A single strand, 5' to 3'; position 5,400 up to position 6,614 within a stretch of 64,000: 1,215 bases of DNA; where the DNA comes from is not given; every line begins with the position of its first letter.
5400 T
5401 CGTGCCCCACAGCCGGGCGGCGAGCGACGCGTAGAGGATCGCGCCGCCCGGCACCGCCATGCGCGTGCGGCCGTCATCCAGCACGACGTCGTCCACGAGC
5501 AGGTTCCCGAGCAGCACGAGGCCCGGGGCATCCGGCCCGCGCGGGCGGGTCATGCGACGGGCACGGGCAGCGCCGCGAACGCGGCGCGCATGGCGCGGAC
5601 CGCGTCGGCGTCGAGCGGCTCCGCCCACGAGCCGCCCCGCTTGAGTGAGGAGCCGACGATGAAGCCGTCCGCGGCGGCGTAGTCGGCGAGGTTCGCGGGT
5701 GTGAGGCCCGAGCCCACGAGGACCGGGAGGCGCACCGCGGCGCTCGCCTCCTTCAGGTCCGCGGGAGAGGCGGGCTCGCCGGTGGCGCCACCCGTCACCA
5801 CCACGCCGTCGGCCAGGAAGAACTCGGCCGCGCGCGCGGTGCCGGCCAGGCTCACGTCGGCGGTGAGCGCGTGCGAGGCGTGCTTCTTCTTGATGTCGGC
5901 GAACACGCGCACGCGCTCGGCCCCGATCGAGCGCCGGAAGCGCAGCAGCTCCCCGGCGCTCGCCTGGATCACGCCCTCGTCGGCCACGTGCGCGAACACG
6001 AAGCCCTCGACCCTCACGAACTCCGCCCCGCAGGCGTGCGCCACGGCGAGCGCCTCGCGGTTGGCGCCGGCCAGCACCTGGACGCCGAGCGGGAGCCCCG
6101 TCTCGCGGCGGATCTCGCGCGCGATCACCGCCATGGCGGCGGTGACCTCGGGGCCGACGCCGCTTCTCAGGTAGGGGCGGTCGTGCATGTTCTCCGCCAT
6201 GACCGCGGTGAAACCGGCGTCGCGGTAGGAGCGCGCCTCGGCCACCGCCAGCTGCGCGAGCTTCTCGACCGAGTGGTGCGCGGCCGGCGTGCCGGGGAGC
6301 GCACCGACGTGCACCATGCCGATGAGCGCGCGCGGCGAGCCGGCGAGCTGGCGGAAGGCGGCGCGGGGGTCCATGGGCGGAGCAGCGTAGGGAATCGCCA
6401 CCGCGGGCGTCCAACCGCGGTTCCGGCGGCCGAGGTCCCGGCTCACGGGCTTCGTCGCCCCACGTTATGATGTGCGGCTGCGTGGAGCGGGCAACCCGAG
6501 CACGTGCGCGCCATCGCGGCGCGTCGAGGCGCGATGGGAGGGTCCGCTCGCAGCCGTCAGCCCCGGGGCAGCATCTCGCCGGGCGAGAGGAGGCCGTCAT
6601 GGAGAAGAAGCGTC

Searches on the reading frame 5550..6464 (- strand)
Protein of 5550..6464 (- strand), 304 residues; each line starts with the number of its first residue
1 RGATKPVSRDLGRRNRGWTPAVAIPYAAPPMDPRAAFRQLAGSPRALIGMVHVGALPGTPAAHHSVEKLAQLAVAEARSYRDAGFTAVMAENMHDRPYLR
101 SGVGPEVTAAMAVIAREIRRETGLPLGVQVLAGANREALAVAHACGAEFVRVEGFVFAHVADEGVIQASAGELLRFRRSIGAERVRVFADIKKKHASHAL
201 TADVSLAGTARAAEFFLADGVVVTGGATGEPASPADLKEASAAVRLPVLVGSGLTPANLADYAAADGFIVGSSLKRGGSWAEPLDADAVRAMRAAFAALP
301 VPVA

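Call 74: search_protein_families(library=pfam, proteins=[window:5550-6464:-], max_evalue=0.00001)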
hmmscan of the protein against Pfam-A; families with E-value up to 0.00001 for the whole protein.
window:5550-6464:- (304 aa): 1 family
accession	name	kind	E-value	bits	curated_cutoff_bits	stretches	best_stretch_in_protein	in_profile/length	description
PF03437.21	BtpA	-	6.3e-67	226.2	30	1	45-292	3-248/254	BtpA family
